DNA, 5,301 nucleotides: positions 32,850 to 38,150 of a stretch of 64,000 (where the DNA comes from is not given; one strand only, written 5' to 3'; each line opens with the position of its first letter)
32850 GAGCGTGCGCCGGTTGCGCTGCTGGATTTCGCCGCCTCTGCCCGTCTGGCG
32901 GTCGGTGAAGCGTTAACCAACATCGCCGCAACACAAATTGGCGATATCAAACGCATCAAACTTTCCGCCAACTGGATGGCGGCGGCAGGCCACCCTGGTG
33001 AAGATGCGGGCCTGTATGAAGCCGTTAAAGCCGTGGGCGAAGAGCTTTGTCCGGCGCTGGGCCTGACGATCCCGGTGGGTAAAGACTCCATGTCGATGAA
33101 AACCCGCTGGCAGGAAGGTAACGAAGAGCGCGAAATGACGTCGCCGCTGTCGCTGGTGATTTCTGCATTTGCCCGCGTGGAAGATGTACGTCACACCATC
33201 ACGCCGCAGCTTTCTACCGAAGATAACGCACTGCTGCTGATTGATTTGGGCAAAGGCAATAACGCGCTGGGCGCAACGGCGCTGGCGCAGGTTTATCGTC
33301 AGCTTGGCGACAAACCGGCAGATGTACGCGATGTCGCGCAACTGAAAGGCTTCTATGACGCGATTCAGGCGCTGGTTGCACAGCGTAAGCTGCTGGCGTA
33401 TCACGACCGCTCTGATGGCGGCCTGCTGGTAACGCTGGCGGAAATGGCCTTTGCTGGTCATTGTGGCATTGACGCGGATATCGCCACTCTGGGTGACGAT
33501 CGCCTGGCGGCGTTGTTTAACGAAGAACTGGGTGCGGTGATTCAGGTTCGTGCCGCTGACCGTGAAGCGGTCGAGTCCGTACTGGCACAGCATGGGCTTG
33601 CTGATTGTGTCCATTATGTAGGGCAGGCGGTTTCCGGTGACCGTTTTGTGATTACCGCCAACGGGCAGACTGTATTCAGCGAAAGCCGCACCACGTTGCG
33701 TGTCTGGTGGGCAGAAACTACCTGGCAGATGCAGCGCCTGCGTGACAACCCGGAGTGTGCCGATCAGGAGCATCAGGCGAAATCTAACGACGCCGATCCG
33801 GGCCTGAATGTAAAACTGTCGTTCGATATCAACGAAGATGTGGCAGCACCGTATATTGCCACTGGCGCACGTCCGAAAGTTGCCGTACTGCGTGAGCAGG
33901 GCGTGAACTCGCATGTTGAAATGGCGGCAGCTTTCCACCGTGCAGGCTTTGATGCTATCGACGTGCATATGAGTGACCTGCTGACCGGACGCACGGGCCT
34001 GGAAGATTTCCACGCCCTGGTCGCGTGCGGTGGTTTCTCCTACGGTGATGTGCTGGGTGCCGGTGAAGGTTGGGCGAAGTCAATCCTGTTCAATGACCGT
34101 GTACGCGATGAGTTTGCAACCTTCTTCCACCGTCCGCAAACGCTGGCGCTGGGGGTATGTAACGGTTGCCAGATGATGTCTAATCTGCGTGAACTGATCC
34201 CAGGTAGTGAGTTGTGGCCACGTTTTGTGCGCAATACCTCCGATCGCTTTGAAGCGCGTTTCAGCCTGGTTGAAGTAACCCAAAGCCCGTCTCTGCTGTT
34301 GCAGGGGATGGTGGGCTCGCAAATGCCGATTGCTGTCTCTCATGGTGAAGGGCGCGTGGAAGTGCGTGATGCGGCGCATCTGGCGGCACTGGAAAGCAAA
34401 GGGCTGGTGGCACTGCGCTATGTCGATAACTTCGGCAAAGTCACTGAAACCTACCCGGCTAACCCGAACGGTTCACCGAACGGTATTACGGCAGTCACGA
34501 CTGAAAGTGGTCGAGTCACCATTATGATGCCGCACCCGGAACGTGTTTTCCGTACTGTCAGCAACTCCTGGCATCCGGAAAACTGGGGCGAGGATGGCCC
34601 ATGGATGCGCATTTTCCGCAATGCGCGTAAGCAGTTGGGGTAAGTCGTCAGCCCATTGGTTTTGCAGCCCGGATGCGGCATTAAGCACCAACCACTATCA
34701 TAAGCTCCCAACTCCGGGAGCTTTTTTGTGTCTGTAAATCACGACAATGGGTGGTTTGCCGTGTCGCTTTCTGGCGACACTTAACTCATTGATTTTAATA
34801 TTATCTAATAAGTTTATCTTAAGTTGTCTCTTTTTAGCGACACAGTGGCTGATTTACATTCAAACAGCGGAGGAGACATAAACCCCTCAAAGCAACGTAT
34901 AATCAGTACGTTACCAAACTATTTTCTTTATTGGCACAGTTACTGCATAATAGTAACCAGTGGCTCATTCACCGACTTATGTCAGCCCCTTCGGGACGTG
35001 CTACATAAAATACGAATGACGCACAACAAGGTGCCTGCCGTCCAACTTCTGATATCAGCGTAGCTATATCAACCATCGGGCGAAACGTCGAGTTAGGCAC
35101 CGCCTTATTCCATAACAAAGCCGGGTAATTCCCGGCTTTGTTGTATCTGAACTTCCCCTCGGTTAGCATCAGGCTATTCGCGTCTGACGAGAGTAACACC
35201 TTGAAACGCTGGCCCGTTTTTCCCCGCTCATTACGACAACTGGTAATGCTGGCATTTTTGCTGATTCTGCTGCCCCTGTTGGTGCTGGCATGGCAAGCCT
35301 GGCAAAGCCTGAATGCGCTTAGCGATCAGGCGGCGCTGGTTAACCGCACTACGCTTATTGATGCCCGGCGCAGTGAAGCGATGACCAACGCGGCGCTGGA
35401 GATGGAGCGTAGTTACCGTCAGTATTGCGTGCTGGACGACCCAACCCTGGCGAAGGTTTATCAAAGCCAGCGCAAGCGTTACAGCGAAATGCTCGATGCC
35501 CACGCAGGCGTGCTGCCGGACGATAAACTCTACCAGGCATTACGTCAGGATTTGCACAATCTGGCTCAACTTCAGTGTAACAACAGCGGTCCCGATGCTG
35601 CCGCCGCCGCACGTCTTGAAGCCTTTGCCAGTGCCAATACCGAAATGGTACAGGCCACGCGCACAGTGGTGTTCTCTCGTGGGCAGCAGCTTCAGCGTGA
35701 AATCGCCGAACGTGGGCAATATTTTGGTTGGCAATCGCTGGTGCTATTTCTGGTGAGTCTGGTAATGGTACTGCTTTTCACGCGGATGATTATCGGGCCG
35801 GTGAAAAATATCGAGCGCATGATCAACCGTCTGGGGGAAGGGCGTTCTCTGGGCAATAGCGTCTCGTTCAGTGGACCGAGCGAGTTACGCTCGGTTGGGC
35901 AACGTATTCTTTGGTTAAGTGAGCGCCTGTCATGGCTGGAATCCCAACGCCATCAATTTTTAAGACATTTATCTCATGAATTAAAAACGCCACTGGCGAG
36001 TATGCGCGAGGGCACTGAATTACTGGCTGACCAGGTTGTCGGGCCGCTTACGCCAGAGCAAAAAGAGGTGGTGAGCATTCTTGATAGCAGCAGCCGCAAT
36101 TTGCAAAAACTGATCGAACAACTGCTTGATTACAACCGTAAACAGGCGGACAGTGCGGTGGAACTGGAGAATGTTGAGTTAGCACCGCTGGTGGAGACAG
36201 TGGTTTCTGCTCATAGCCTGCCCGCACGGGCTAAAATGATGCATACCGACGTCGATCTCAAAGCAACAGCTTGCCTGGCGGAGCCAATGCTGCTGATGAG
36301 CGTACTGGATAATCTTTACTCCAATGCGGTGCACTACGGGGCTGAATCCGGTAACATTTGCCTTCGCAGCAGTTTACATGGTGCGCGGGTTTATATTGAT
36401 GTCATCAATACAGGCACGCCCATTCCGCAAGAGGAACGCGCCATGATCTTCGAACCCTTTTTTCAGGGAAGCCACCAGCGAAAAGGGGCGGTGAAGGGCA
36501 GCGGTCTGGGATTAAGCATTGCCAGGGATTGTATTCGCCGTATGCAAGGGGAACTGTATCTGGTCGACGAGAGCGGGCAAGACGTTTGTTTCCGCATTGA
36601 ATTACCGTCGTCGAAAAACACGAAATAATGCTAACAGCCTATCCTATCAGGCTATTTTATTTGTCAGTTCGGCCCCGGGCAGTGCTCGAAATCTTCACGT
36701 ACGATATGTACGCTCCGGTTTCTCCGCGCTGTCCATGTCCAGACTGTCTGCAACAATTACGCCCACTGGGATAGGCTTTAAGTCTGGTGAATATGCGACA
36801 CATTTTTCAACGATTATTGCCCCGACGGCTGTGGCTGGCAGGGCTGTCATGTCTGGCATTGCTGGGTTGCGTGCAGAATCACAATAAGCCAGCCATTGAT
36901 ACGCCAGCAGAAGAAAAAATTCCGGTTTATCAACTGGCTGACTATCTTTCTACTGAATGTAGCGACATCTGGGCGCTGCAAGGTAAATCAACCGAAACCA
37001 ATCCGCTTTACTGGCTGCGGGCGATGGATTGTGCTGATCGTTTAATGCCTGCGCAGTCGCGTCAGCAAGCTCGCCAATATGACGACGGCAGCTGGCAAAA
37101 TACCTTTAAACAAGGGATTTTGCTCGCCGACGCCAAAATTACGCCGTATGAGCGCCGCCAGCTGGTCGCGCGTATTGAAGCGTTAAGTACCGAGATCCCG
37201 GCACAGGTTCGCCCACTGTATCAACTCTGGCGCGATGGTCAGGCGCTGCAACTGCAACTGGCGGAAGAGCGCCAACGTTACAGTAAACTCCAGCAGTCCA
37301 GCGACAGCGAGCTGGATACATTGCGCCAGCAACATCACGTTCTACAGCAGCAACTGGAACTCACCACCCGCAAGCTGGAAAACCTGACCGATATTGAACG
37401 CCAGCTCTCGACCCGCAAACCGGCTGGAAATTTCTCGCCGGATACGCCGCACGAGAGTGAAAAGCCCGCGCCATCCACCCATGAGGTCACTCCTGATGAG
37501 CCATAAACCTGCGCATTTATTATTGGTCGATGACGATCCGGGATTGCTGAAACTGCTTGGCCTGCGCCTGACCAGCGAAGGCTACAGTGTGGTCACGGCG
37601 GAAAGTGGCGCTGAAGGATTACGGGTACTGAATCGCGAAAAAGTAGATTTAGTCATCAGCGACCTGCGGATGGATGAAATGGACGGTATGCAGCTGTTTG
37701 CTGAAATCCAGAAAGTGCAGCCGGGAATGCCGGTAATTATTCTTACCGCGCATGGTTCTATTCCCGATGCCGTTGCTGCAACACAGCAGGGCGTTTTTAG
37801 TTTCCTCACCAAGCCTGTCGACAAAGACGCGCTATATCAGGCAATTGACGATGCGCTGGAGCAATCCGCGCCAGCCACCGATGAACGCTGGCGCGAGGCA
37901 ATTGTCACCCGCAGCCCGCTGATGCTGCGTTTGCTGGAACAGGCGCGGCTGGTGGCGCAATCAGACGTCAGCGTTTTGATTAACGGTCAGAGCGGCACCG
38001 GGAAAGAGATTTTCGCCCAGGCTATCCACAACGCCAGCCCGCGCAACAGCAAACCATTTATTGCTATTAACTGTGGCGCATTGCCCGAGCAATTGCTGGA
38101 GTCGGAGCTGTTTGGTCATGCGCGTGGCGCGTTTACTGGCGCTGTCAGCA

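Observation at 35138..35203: Cluster of apparent non-ATG (TTG/GTG) start codons in this window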

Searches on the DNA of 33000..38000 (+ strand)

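Call 4: search_dna_similar(query=window:33000-38000:+, collection=ecoli_genomes, mode=near, max_rows=15)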
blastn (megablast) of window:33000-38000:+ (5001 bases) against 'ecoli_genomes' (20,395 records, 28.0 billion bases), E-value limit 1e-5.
Records with a match: 5430; places in all: 9636; records where one place covers at least 80% of the query: 5426.
Genomes with a match: 5426 of 5426; with a place that covers at least 80% of the query: 5426. Places per genome that has any: lowest 1, median 2, highest 3. On chromosomes: 9632 places; on plasmids: 4.
Best place of each record, by identity: >=99% 1055; 95-99% 4369; 90-95% 2; 80-90% 4.
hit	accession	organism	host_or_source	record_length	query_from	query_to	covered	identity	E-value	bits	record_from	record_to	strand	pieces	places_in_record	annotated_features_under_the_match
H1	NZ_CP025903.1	Escherichia coli strain 300709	Homo sapiens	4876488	1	5001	100%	100.0%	0e+0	9230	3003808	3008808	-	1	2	purL: phosphoribosylformylglycinamidine synthase | qseE: two component system sensor histidine kinase QseE/GlrK | qseG: two-component system QseEF-associated lipoprotein QseG | glrR: two-component system response regulator GlrR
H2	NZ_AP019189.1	Escherichia coli strain M217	Homo sapiens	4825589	1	5001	100%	100.0%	0e+0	9230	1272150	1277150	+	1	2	purL: phosphoribosylformylglycinamidine synthase | qseE: two component system sensor histidine kinase QseE/GlrK | qseG: two-component system QseEF-associated lipoprotein QseG | glrR: two-component system response regulator GlrR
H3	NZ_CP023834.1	Escherichia coli strain 4/2-1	Homo sapiens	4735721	1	5001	100%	100.0%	0e+0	9230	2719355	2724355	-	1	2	purL: phosphoribosylformylglycinamidine synthase | qseE: two component system sensor histidine kinase QseE/GlrK | qseG: two-component system QseEF-associated lipoprotein QseG | glrR: two-component system response regulator GlrR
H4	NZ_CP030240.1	Escherichia coli strain ER1709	-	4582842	1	5001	100%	100.0%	0e+0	9230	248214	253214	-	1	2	purL: phosphoribosylformylglycinamidine synthase | qseE: two component system sensor histidine kinase QseE/GlrK | qseG: two-component system QseEF-associated lipoprotein QseG | glrR: two-component system response regulator GlrR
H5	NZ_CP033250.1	Escherichia coli strain ECCHD184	chicken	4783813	1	5001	100%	100.0%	0e+0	9230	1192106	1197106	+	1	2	purL: phosphoribosylformylglycinamidine synthase | qseE: two component system sensor histidine kinase QseE/GlrK | qseG: two-component system QseEF-associated lipoprotein QseG | glrR: two-component system response regulator GlrR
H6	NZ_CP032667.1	Escherichia coli str. K-12 substr. MG1655 strain K-12 ...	Laboratory strain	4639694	1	5001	100%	100.0%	0e+0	9230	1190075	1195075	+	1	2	purL: phosphoribosylformylglycinamidine synthase | qseE: two component system sensor histidine kinase QseE/GlrK | qseG: two-component system QseEF-associated lipoprotein QseG | glrR: two-component system response regulator GlrR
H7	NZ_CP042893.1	Escherichia coli strain CFSAN061772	missing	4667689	1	5001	100%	100.0%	0e+0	9230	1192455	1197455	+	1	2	purL: phosphoribosylformylglycinamidine synthase | qseE: two component system sensor histidine kinase QseE/GlrK | qseG: two-component system QseEF-associated lipoprotein QseG | glrR: two-component system response regulator GlrR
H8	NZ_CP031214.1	Escherichia coli strain C600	Homo sapiens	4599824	1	5001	100%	100.0%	0e+0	9230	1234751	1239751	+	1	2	purL: phosphoribosylformylglycinamidine synthase | qseE: two component system sensor histidine kinase QseE/GlrK | qseG: two-component system QseEF-associated lipoprotein QseG | glrR: two-component system response regulator GlrR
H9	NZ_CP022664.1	Escherichia coli strain FORC 064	cucumber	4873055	1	5001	100%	100.0%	0e+0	9230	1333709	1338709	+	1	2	purL: phosphoribosylformylglycinamidine synthase | qseE: two component system sensor histidine kinase QseE/GlrK | qseG: two-component system QseEF-associated lipoprotein QseG | glrR: two-component system response regulator GlrR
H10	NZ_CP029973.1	Escherichia coli strain 51008369SK1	Dog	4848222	1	5001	100%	100.0%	0e+0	9230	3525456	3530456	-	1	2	purL: phosphoribosylformylglycinamidine synthase | qseE: two component system sensor histidine kinase QseE/GlrK | qseG: two-component system QseEF-associated lipoprotein QseG | glrR: two-component system response regulator GlrR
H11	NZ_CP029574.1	Escherichia coli strain DA33133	Homo sapiens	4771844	1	5001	100%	100.0%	0e+0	9230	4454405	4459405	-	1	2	purL: phosphoribosylformylglycinamidine synthase | qseE: two component system sensor histidine kinase QseE/GlrK | qseG: two-component system QseEF-associated lipoprotein QseG | glrR: two-component system response regulator GlrR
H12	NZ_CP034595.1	Escherichia coli strain WCHEC035053S1G0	missing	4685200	1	5001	100%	100.0%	0e+0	9230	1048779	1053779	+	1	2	purL: phosphoribosylformylglycinamidine synthase | qseE: two component system sensor histidine kinase QseE/GlrK | qseG: two-component system QseEF-associated lipoprotein QseG | glrR: two-component system response regulator GlrR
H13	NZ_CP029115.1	Escherichia coli strain AR435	missing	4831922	1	5001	100%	100.0%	0e+0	9230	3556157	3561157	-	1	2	purL: phosphoribosylformylglycinamidine synthase | qseE: two component system sensor histidine kinase QseE/GlrK | qseG: two-component system QseEF-associated lipoprotein QseG | glrR: two-component system response regulator GlrR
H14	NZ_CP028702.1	Escherichia coli strain J53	Laboratory strain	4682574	1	5001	100%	100.0%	0e+0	9230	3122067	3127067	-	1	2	purL: phosphoribosylformylglycinamidine synthase | qseE: two component system sensor histidine kinase QseE/GlrK | qseG: two-component system QseEF-associated lipoprotein QseG | glrR: two-component system response regulator GlrR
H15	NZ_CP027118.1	Escherichia coli strain 26561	bovine mastitis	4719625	1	5001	100%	100.0%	0e+0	9230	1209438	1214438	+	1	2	purL: phosphoribosylformylglycinamidine synthase | qseE: two component system sensor histidine kinase QseE/GlrK | qseG: two-component system QseEF-associated lipoprotein QseG | glrR: two-component system response regulator GlrR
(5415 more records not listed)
